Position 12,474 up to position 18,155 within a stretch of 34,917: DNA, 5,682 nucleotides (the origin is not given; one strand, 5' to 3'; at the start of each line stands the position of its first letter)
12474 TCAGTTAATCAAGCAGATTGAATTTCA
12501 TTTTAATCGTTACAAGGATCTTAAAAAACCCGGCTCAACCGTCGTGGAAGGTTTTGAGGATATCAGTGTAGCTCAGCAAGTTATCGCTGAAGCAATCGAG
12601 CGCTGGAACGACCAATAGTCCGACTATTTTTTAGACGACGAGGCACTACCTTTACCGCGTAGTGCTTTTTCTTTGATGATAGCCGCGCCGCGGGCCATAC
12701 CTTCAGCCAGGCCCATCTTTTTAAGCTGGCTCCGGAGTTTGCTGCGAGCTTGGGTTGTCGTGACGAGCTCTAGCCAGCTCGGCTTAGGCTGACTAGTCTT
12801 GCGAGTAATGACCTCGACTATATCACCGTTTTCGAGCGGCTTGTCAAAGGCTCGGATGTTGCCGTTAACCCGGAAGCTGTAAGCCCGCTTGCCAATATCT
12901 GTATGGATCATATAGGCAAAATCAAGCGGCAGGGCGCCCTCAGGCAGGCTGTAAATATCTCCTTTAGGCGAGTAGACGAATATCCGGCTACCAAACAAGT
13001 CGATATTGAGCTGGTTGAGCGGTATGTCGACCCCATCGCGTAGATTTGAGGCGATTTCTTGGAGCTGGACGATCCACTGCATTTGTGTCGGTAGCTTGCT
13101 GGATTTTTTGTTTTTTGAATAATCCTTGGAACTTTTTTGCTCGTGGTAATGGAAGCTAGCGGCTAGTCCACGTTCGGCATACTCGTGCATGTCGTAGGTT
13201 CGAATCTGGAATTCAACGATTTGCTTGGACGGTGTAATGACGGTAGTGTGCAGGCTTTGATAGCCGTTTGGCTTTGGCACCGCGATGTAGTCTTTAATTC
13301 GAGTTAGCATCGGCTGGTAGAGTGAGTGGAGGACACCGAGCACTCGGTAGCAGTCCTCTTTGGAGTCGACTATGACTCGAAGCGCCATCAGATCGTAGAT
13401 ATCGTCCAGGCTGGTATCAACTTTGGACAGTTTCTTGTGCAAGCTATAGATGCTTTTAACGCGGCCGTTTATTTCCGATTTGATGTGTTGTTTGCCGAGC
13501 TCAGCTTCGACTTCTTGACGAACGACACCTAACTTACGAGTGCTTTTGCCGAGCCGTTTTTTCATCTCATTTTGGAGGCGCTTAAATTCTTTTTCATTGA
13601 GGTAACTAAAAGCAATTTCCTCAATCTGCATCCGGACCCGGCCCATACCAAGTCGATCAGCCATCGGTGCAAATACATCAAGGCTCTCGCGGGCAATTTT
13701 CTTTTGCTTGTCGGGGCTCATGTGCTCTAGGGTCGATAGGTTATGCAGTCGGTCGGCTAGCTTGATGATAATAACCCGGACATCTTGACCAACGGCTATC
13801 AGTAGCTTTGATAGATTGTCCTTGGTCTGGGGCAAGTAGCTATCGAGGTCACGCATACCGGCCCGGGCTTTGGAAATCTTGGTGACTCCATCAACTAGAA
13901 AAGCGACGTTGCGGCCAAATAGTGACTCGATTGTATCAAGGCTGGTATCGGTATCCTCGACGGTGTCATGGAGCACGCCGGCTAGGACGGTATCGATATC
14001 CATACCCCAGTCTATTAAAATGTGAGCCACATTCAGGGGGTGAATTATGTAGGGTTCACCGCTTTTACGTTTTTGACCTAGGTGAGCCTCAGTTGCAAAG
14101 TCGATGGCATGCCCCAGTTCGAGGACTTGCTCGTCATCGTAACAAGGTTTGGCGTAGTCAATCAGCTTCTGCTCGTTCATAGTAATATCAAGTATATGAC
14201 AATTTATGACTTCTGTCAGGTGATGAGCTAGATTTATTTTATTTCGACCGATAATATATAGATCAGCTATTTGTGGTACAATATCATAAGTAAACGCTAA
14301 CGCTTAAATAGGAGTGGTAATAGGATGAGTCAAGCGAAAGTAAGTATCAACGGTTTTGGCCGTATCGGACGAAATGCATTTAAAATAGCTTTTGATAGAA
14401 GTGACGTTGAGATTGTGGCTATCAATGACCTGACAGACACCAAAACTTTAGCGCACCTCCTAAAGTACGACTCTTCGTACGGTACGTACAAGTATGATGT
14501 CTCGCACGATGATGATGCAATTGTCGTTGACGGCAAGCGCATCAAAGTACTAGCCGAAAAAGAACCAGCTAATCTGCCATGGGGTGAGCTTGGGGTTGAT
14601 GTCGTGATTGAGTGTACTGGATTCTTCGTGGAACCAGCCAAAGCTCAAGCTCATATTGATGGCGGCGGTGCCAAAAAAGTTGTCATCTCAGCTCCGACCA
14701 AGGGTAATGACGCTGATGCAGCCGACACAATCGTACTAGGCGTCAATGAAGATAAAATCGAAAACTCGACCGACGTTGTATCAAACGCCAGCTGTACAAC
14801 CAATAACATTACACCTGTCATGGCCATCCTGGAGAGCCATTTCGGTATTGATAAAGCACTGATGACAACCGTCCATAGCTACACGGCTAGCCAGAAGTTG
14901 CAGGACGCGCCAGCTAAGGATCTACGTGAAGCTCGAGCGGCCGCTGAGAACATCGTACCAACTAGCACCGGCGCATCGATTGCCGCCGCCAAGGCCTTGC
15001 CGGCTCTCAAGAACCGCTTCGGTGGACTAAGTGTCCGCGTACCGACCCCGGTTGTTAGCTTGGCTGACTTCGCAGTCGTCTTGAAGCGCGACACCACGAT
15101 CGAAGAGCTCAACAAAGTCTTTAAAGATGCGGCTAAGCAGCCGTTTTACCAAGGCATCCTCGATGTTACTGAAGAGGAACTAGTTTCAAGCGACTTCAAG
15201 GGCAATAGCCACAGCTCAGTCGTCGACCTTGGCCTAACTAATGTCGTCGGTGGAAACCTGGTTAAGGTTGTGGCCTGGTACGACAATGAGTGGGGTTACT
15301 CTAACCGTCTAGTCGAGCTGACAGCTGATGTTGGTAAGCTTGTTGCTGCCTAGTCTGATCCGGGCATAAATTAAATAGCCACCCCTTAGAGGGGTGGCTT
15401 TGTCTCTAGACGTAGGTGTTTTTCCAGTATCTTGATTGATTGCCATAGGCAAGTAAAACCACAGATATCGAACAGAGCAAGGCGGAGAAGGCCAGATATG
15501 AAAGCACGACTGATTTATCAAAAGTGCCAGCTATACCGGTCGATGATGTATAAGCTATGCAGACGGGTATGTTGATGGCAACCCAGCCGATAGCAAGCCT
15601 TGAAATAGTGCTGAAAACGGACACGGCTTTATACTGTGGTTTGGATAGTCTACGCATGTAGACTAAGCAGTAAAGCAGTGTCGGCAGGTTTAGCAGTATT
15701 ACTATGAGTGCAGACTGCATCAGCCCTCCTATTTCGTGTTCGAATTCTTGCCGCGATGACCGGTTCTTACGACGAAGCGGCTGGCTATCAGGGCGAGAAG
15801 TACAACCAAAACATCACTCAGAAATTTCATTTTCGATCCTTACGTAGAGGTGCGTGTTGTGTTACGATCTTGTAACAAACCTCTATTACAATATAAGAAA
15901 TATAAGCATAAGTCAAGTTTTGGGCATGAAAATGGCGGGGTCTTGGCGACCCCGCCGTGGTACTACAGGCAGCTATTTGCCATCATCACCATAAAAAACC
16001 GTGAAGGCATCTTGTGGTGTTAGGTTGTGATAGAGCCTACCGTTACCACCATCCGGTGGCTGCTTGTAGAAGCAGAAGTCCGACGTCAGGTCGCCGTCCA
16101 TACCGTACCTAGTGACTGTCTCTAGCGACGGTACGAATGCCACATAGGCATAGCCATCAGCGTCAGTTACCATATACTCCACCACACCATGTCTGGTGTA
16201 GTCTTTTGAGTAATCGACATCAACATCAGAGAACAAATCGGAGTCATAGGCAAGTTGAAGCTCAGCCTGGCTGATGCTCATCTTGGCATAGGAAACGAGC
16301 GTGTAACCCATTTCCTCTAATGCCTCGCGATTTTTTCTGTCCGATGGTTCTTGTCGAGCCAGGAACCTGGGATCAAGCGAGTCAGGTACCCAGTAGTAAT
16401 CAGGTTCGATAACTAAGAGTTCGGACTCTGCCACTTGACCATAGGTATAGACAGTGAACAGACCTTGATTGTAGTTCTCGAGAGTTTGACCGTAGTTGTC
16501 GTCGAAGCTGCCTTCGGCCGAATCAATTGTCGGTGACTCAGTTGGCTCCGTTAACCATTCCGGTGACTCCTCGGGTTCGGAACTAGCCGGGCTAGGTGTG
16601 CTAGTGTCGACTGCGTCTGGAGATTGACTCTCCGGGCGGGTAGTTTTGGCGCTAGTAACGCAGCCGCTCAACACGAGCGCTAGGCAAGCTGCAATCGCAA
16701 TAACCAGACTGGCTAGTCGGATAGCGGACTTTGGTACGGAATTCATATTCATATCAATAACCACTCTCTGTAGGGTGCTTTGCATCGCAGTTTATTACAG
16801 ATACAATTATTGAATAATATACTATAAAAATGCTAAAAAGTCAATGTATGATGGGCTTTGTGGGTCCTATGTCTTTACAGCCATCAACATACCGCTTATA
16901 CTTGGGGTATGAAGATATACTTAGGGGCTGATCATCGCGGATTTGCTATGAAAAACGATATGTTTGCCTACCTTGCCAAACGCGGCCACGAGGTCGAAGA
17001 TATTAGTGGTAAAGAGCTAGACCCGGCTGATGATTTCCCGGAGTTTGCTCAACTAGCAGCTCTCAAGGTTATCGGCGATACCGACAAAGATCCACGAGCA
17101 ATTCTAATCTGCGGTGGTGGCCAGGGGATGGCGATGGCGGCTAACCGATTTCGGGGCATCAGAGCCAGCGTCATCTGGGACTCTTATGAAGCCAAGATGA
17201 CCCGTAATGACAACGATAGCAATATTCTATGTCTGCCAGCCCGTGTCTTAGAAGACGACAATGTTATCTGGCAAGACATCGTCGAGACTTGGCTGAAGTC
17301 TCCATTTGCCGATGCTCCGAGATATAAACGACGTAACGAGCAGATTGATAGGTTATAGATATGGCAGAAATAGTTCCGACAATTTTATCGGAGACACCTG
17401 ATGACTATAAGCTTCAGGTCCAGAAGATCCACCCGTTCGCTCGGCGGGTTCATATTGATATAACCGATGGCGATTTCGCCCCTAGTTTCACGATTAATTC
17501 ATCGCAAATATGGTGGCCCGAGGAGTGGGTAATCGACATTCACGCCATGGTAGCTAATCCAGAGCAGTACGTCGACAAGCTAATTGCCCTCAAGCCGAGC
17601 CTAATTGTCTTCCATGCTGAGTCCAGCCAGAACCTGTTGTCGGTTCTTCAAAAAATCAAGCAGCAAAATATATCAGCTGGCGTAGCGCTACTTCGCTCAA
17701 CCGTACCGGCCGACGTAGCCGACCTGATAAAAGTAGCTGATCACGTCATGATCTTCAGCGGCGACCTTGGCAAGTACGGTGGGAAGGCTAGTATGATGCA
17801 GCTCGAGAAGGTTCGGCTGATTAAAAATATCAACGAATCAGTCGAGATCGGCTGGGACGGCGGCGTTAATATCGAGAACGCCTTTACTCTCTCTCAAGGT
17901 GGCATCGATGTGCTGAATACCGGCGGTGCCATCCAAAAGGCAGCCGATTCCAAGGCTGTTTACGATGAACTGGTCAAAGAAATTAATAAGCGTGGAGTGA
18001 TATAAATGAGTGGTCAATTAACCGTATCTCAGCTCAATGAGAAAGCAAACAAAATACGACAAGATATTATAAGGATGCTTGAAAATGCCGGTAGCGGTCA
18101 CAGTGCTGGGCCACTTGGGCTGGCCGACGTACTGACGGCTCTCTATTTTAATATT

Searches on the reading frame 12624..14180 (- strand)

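Call 20: search_protein_families(library=pfam, proteins=[window:12624-14180:-], max_evalue=0.00001)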
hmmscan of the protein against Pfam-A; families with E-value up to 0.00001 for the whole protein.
window:12624-14180:- (518 aa): 4 families
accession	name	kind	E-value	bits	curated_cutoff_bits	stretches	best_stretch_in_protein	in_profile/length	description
PF13328.12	HD_4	-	2.8e-44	151.1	27.2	1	25-179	1-155/156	HD domain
PF04607.23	RelA_SpoT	-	4.3e-38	130.5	27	1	239-349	1-112/113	Region found in RelA / SpoT proteins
PF02824.27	TGS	-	9.2e-18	64.5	22.2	1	400-459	1-60/60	TGS domain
PF01966.28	HD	-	5.9e-10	39.9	22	1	44-147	1-115/116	HD domain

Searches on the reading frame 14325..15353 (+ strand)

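Call 20: search_protein_families(library=pfam, proteins=[window:14325-15353:+], max_evalue=0.00001)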
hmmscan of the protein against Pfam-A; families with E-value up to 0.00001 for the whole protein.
window:14325-15353:+ (342 aa): 2 families
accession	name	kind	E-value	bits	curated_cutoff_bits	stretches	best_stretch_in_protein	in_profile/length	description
PF02800.25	Gp_dh_C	-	3.4e-55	186.4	24.4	1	162-319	1-158/158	Glyceraldehyde 3-phosphate dehydrogenase, C-terminal domain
PF00044.30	Gp_dh_N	-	3.7e-41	139.9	31.7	1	5-102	2-99/101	Glyceraldehyde 3-phosphate dehydrogenase, NAD binding domain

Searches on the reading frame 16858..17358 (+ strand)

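Call 20: search_protein_families(library=pfam, proteins=[window:16858-17358:+], max_evalue=0.00001)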
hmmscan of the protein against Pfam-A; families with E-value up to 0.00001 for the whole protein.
window:16858-17358:+ (166 aa): 1 family
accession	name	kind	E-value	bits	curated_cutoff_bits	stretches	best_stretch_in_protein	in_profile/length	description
PF02502.23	LacAB_rpiB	-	1.8e-39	135.3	24.7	1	20-163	1-138/138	Ribose/Galactose Isomerase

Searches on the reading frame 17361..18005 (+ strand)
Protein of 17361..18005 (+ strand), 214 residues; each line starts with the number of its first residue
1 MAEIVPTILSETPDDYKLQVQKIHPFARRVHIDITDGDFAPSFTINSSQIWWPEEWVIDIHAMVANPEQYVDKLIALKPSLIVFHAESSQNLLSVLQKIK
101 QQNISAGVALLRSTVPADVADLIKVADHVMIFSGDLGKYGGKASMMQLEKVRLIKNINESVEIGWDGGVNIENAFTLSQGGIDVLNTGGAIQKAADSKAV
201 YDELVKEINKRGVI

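Call 20: search_protein_families(library=pfam, proteins=[window:17361-18005:+], max_evalue=0.00001)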
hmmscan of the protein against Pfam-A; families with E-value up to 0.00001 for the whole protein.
window:17361-18005:+ (214 aa): 1 family
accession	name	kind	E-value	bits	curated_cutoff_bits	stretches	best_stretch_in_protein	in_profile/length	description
PF00834.25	Ribul_P_3_epim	-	7.5e-30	104.3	21.1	1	4-191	2-197/198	Ribulose-phosphate 3 epimerase family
